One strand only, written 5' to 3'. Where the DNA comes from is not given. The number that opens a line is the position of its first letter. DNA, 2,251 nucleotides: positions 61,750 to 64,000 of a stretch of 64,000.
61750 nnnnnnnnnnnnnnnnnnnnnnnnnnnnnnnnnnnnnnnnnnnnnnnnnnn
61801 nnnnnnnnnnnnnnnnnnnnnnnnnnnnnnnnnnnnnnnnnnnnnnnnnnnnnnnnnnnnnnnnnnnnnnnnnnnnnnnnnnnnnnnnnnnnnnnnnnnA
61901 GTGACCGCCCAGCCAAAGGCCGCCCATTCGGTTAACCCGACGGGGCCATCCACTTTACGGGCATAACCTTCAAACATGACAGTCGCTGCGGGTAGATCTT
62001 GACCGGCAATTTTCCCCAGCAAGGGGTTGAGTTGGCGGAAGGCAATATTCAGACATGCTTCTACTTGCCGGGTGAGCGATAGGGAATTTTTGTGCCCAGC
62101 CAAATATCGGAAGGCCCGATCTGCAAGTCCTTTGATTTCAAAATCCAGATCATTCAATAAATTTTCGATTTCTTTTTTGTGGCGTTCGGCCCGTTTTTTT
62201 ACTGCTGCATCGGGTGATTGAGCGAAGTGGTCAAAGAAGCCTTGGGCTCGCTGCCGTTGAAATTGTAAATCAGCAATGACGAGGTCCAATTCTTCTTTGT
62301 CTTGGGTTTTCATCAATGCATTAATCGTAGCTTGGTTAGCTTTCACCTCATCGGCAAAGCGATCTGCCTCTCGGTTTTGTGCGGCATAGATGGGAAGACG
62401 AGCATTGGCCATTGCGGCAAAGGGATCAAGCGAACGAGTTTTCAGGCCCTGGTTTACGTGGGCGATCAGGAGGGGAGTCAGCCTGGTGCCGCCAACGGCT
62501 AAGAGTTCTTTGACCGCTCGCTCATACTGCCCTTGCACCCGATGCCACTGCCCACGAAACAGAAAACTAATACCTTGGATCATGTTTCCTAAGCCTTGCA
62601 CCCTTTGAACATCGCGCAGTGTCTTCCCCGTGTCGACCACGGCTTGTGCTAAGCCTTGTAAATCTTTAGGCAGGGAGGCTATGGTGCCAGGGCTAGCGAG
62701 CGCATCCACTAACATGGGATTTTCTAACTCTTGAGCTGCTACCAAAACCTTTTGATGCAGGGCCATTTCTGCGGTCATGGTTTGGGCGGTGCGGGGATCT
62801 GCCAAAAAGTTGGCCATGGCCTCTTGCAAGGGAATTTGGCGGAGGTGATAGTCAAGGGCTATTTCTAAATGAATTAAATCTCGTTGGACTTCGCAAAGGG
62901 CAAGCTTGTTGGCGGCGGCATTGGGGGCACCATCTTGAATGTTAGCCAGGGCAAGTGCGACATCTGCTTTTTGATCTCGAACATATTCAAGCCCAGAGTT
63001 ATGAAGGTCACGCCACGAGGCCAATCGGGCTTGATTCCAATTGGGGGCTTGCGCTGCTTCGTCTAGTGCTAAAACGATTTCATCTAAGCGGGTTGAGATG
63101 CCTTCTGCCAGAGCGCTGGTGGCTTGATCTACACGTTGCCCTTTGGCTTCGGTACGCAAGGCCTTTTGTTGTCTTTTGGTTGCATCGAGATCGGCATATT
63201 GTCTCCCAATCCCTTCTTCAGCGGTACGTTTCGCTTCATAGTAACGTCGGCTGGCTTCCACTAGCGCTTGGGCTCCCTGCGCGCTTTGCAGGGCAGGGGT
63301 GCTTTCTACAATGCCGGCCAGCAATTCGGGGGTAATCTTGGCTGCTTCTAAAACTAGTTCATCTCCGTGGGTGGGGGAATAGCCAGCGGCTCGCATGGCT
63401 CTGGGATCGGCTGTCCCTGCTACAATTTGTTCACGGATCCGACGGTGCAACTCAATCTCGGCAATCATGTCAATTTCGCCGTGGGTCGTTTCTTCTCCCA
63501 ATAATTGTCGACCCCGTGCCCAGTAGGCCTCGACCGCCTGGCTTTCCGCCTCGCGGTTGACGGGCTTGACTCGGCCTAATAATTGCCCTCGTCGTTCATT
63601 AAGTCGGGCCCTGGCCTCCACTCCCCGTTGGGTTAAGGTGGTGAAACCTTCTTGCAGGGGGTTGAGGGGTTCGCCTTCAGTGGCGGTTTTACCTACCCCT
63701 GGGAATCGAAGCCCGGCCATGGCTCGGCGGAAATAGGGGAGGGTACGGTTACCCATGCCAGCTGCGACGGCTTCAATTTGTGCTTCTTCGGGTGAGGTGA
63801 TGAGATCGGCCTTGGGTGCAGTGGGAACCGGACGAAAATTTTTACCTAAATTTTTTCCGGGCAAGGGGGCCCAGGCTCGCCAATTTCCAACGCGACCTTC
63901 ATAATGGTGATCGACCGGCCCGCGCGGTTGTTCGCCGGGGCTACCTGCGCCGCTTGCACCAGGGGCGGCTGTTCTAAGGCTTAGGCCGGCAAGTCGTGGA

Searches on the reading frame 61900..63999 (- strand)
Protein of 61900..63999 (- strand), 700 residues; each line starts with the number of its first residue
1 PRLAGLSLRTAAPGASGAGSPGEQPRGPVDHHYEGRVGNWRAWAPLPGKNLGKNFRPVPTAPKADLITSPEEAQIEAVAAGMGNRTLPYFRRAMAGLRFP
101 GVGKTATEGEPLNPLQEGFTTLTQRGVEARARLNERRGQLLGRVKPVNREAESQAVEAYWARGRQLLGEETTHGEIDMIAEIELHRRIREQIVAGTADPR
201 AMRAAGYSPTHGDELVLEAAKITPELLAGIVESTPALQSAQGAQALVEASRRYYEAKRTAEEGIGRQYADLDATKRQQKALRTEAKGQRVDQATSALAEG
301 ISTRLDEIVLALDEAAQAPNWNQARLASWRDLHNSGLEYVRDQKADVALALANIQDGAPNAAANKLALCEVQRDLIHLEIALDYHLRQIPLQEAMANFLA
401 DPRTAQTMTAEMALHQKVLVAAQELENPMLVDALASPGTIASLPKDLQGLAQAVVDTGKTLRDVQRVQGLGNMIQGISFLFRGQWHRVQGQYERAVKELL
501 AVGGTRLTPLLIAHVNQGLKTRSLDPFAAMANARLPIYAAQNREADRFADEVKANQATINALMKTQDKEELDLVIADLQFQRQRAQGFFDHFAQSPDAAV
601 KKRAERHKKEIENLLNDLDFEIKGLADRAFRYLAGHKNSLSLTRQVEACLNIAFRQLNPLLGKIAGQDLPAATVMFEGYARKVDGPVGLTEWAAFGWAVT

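Call 97: search_protein_families(library=pfam, proteins=[window:61900-63999:-], max_evalue=1)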
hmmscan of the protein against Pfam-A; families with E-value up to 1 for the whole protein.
window:61900-63999:- (700 aa): 0 families
